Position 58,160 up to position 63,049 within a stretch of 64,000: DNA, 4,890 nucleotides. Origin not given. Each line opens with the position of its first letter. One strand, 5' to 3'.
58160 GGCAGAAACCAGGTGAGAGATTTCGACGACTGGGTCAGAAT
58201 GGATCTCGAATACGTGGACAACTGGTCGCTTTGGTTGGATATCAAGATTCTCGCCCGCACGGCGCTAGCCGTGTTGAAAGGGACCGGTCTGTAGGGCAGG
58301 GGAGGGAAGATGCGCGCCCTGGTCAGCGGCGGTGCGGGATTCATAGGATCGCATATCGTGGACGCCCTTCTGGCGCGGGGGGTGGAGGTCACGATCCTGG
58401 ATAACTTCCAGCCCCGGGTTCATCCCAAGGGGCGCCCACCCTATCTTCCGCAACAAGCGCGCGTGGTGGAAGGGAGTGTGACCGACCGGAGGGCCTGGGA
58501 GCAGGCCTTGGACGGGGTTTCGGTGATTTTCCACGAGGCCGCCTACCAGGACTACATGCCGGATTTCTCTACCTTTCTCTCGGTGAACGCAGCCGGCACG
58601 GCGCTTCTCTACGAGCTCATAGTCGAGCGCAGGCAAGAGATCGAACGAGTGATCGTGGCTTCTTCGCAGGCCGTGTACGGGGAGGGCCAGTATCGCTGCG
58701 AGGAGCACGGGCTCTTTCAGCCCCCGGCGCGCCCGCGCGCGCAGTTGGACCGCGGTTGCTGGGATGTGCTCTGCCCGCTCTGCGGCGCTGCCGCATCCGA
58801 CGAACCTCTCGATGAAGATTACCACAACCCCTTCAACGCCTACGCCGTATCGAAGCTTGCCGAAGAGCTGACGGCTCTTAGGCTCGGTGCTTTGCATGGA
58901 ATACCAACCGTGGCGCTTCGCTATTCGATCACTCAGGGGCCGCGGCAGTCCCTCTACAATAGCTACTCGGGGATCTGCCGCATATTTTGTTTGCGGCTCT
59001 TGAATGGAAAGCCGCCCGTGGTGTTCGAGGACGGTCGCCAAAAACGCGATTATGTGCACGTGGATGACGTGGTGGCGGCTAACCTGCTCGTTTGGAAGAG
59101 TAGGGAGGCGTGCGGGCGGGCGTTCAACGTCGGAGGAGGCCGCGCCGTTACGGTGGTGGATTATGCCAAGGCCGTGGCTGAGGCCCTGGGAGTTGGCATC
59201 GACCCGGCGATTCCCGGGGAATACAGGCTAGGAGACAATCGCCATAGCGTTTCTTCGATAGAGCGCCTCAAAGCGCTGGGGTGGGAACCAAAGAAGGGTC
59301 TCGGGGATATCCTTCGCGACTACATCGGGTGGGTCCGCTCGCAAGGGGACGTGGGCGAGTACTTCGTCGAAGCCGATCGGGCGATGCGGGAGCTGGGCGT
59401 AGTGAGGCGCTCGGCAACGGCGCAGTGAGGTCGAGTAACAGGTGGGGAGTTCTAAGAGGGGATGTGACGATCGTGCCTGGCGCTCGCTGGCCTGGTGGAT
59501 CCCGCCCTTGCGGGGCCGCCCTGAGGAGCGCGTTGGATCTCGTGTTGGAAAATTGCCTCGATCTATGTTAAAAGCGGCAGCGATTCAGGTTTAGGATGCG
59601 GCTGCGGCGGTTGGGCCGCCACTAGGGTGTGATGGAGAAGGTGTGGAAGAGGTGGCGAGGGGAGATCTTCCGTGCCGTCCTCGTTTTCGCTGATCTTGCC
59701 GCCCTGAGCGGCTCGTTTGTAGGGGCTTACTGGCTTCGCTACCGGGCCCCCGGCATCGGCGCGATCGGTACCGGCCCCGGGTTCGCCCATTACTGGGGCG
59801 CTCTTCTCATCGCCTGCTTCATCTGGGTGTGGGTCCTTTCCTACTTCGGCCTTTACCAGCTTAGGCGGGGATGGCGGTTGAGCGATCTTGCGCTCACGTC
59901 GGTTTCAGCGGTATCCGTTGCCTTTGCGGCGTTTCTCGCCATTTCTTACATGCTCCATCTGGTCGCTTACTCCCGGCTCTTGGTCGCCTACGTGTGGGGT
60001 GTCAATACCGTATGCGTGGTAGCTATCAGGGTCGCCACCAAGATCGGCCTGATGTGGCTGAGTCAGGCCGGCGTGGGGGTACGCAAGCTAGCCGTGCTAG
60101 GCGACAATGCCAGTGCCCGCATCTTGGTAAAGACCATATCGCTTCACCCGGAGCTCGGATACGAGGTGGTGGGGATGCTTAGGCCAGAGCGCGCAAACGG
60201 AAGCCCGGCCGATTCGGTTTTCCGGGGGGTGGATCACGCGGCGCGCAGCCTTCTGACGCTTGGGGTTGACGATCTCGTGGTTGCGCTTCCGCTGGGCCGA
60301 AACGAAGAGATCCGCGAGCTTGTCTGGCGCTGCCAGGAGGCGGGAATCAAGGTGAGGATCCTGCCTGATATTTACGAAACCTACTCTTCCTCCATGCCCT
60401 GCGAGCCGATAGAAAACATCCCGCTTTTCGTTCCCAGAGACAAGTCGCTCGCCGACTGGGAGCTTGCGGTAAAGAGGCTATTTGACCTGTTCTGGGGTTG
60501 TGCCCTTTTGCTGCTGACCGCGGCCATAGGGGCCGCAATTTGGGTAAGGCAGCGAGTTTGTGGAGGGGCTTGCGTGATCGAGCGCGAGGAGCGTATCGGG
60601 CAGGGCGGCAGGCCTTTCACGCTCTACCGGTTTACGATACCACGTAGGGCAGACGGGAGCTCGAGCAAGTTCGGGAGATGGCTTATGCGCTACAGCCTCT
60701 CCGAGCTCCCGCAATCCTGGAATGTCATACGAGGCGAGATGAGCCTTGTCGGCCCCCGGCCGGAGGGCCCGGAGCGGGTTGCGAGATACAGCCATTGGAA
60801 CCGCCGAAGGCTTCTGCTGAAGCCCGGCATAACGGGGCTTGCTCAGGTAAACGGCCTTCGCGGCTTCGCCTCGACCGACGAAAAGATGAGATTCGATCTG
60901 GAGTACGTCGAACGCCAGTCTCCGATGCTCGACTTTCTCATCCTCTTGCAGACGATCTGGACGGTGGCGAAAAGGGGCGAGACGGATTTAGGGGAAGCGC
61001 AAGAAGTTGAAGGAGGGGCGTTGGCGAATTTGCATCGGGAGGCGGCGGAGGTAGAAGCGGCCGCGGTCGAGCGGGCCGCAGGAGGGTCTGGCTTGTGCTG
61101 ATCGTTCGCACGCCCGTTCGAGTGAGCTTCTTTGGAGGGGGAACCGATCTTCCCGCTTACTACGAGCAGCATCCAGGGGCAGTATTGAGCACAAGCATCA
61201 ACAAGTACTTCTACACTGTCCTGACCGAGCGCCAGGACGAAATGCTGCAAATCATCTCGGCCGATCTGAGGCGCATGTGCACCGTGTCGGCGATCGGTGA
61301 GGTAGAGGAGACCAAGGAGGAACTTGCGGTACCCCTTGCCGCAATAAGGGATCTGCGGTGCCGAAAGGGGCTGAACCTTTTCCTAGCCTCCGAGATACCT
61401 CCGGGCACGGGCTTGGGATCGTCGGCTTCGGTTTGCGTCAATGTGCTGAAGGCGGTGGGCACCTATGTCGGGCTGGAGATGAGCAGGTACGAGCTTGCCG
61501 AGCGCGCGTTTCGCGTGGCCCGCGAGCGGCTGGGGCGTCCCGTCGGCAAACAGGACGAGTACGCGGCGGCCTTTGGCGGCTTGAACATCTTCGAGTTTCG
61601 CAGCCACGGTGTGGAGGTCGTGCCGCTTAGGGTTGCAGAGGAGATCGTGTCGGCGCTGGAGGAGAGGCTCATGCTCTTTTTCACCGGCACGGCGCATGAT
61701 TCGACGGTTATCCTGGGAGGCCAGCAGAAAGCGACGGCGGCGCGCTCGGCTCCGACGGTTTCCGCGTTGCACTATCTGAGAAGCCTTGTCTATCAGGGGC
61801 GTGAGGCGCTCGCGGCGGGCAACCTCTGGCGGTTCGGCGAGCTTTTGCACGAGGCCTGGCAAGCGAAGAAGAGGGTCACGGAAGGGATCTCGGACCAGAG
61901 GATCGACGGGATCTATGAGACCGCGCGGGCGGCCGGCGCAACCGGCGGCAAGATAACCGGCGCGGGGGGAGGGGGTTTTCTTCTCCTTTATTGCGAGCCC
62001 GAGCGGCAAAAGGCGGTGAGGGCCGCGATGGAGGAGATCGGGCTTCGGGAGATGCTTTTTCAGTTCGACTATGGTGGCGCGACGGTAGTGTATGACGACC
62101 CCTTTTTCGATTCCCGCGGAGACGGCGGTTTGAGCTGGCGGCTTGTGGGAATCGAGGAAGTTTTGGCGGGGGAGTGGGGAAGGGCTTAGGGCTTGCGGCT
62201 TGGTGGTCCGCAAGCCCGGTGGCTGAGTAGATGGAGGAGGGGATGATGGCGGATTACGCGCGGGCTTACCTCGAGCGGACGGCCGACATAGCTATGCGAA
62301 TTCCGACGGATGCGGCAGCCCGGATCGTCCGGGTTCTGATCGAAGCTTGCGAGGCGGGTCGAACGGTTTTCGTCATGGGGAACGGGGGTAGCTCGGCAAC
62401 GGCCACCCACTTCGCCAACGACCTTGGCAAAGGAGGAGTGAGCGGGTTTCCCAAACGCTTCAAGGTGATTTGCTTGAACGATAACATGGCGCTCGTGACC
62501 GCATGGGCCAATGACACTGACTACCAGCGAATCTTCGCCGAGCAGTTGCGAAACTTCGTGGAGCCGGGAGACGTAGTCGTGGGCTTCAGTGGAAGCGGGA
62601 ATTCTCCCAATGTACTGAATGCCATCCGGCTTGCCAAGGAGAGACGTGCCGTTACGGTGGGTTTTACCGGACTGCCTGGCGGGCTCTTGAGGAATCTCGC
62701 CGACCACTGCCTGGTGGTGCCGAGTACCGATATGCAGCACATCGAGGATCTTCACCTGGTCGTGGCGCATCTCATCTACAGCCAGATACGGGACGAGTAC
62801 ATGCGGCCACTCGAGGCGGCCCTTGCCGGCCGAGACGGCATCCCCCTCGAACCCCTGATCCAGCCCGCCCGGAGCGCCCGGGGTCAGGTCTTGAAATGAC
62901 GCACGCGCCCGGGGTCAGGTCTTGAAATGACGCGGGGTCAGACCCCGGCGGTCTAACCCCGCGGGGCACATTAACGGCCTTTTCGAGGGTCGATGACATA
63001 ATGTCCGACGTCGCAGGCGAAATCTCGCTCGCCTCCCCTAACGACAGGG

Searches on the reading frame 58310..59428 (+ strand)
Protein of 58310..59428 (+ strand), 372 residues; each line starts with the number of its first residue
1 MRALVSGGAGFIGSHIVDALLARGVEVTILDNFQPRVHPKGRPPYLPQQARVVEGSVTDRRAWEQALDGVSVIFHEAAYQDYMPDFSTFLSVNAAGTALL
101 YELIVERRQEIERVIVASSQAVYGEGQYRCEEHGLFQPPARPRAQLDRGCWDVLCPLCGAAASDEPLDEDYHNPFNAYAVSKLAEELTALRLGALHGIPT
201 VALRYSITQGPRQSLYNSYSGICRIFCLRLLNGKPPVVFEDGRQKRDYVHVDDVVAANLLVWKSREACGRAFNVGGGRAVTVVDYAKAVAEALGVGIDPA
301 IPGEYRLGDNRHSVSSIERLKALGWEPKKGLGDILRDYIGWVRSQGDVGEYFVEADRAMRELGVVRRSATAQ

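Call 8: search_protein_families(library=pfam, proteins=[window:58310-59428:+], max_evalue=0.001)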
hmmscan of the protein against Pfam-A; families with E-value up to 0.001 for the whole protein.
window:58310-59428:+ (372 aa): 6 families
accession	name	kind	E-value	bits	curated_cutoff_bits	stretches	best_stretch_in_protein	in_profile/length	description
PF01370.27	Epimerase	-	2.6e-41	142.1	20.9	2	3-129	1-125/240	NAD dependent epimerase/dehydratase family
PF16363.11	GDP_Man_Dehyd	-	3.1e-27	96.3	27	2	4-138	1-149/332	GDP-mannose 4,6 dehydratase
PF07993.18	NAD_binding_4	-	6.4e-15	55.4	20.1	1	60-257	79-257/258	Male sterility protein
PF01073.25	3Beta_HSD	-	9.9e-14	51.5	22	1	4-126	1-123/280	3-beta hydroxysteroid dehydrogenase/isomerase family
PF13460.12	NAD_binding_10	-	1.7e-07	31.8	27.2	1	7-125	1-104/184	NAD(P)H-binding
PF02719.21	Polysacc_synt_2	-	8e-05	22.4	20.2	0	4-119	2-128/293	Polysaccharide biosynthesis protein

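Call 57: search_protein_families(library=ncbifam, proteins=[window:58310-59428:+], max_evalue=1e-10)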
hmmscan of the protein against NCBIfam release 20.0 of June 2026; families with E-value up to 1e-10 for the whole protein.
window:58310-59428:+ (372 aa): 10 families
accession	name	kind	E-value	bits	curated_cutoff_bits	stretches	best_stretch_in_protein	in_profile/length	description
TIGR02197.1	heptose_epim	equivalog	1.1e-26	93.8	274.6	2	165-343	125-314/316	ADP-glyceromanno-heptose 6-epimerase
TIGR01179.1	galE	equivalog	1.6e-25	89.6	262.3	1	3-128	2-130/332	UDP-glucose 4-epimerase GalE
TIGR01181.1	dTDP_gluc_dehyt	equivalog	2.3e-25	89.4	365.1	1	168-344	141-313/321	dTDP-glucose 4,6-dehydratase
TIGR04180.1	EDH_00030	hypoth_equivalog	6.2e-24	84.6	475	1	4-129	2-131/297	NAD-dependent 4,6-dehydratase LegB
TIGR03466.1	HpnA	hypoth_equivalog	5.8e-18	64.9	367.65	1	1-125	1-119/327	hopanoid-associated sugar epimerase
NF008360.0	PRK11150.1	equivalog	1.3e-15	57.4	452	1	168-341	130-305/310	ADP-glyceromanno-heptose 6-epimerase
NF011728.1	PRK15181.1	equivalog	2.3e-14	53.2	760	1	167-341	154-336/348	Vi polysaccharide biosynthesis UDP-N-acetylglucosaminuronic acid C-4 epimerase TviC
NF042422.1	oxyalk_red_OleD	equivalog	1.2e-13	51.1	580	1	1-126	1-117/329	2-alkyl-3-oxoalkanoate reductase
NF007956.0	PRK10675.1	subfamily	4.5e-12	45.7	394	0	1-126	1-131/338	UDP-glucose 4-epimerase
NF047922.1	GDPFucSynFcl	equivalog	5e-11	42.6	500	0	237-341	198-300/308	GDP-L-fucose synthase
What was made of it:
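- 58310..59428 (+): NAD-dependent sugar epimerase/dehydratase. Calls 8, 57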

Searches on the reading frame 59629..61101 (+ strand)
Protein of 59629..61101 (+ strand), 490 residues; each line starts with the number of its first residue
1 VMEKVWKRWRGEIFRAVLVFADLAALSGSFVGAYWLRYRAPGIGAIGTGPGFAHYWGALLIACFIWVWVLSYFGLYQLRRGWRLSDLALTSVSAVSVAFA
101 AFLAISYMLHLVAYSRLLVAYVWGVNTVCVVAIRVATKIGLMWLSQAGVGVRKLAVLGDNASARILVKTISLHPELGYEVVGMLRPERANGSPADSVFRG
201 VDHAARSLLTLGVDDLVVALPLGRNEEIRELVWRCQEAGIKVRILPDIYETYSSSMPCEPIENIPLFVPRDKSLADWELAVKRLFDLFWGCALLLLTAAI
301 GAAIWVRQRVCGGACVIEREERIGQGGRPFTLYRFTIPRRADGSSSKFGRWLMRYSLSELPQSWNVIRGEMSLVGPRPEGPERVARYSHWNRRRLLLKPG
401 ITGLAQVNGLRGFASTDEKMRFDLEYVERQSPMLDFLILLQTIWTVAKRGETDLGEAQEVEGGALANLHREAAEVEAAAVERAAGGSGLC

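Call 8: search_protein_families(library=pfam, proteins=[window:59629-61101:+], max_evalue=0.001)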
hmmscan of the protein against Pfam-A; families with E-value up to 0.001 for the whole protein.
window:59629-61101:+ (490 aa): 2 families
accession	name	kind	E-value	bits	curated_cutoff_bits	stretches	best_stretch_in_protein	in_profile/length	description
PF02397.22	Bac_transf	-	4.3e-41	140.9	27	1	282-447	1-178/179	Bacterial sugar transferase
PF13727.12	CoA_binding_3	-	1.3e-17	64.9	25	1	73-246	3-175/175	CoA-binding domain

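Call 57: search_protein_families(library=ncbifam, proteins=[window:59629-61101:+], max_evalue=1e-10)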
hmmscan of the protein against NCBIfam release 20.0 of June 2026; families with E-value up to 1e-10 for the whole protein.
window:59629-61101:+ (490 aa): 10 families
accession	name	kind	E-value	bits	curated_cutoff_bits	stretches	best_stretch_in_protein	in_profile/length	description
TIGR03025.1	EPS_sugtrans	subfamily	3.6e-86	290.2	295.55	1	51-449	25-441/445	exopolysaccharide biosynthesis polyprenyl glycosylphosphotransferase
TIGR03023.1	WcaJ_sugtrans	equivalog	1.2e-76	258.9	410.75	1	21-448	2-448/453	undecaprenyl-phosphate glucose phosphotransferase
TIGR03022.1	WbaP_sugtrans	subfamily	4.3e-53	181.2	403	2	346-449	350-452/456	undecaprenyl-phosphate galactose phosphotransferase WbaP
TIGR03013.1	EpsB_2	subfamily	1.1e-45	156.5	393.35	1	61-446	37-436/443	TIGR03013 family XrtA/PEP-CTERM system glycosyltransferase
NF007518.0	PRK10124.1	equivalog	6.2e-41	140.6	684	1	74-444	67-455/464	undecaprenyl-phosphate glucose phosphotransferase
NF041877.1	EPS_EpsZ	equivalog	2.5e-32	112.1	800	1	343-446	350-452/459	exopolysaccharide biosynthesis polyisoprenyl-phosphate hexose-1-phosphate transferase EpsZ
NF052601.1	undeca_RfbP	equivalog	2.8e-26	92.3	330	1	341-446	131-235/244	undecaprenyl-phosphate galactose phosphotransferase family protein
NF050817.1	PolSacchBiosHfsE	equivalog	2.6e-23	82.5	750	1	65-443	57-456/467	polysaccharide biosynthesis protein HfsE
NF011751.0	PRK15204.1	equivalog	2e-21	76.2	907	1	344-449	368-472/476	undecaprenyl-phosphate galactose phosphotransferase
NF045514.1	glycotran_HepC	equivalog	6.7e-15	55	140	1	276-378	111-211/220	heterocyst development glycosyltransferase HepC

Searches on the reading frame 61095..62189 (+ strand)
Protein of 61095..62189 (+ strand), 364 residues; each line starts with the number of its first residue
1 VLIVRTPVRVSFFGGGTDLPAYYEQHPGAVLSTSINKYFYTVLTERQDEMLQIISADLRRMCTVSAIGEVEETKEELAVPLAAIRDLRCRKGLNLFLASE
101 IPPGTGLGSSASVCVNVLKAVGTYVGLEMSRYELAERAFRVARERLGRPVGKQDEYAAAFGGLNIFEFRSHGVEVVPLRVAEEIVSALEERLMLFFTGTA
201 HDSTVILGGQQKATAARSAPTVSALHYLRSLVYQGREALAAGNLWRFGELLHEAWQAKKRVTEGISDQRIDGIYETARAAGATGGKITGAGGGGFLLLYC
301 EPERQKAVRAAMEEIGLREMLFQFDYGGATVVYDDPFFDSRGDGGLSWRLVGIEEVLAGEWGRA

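Call 8: search_protein_families(library=pfam, proteins=[window:61095-62189:+], max_evalue=0.001)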
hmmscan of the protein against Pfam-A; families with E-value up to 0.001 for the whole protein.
window:61095-62189:+ (364 aa): 2 families
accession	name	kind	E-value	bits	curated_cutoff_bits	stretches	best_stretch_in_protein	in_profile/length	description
PF00288.32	GHMP_kinases_N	-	2.3e-16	60.2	22.3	1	85-162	8-87/87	GHMP kinases N terminal domain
PF08544.19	GHMP_kinases_C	-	3.2e-10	40.7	21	1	237-314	3-81/85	GHMP kinases C terminal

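Call 57: search_protein_families(library=ncbifam, proteins=[window:61095-62189:+], max_evalue=1e-10)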
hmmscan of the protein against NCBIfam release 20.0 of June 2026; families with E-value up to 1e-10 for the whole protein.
window:61095-62189:+ (364 aa): 9 families
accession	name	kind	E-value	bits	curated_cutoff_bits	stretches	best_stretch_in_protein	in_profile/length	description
NF049969.1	GlMnHpPKinHddA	equivalog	5.8e-56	190.3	600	1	4-313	5-318/338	D-glycero-D-manno-heptose 7-phosphate kinase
TIGR00549.1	mevalon_kin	equivalog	3.5e-26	92.3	163.05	1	31-297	20-274/276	mevalonate kinase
NF009948.0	PRK13412.1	equivalog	6e-25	87.1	721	1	5-305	613-941/974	bifunctional fucokinase/fucose-1-phosphate guanylyltransferase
NF003036.0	PRK03926.1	equivalog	1.4e-22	80.2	403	1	60-318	43-285/302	mevalonate kinase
NF003006.0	PRK03817.1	equivalog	5.8e-21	74.9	443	1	2-162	2-157/352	galactokinase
NF001816.0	PRK00555.1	equivalog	1.3e-16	60.6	509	0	91-180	90-182/363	galactokinase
NF003705.0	PRK05322.1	equivalog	2.1e-14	53.1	385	0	7-162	25-182/388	galactokinase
TIGR00131.1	gal_kin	equivalog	2.8e-13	49.6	226.65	0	2-162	18-180/388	galactokinase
NF003472.0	PRK05101.1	equivalog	5.9e-13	48.5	499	0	3-162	22-182/382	galactokinase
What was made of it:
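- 61095..62899 (+): HddA-like heptose-7-P kinase (61095-62189) and GmhA isomerase (62231-62899): heptose precursor genes. Call 57.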

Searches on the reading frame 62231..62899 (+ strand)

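Call 8: search_protein_families(library=pfam, proteins=[window:62231-62899:+], max_evalue=0.001)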
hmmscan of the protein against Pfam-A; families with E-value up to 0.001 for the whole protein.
window:62231-62899:+ (222 aa): 2 families
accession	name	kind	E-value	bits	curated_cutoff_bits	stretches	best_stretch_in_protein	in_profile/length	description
PF13580.11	SIS_2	-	3.6e-18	66.4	27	1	25-147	17-138/138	SIS domain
PF01380.27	SIS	-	2.2e-09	37.6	25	1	108-165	49-106/131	SIS domain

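Call 57: search_protein_families(library=ncbifam, proteins=[window:62231-62899:+], max_evalue=1e-10)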
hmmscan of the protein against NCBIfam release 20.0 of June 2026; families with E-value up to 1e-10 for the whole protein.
window:62231-62899:+ (222 aa): 5 families
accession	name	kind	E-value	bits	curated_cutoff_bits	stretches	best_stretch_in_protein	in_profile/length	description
TIGR00441.1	gmhA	equivalog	1.3e-33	116.2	209.45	1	34-186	2-153/154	D-sedoheptulose 7-phosphate isomerase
NF010546.0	PRK13936.1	equivalog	5.7e-29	101.3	276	1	19-187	19-189/197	phosphoheptose isomerase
NF010547.0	PRK13938.1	equivalog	2.1e-28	99.3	320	1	21-188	23-189/196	D-sedoheptulose 7-phosphate isomerase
NF001628.0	PRK00414.1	equivalog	4.5e-22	78.6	265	1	31-189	32-189/192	D-sedoheptulose 7-phosphate isomerase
NF008138.0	PRK10886.1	equivalog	2.4e-18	66.5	352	1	25-181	23-181/196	DnaA initiator-associating protein DiaA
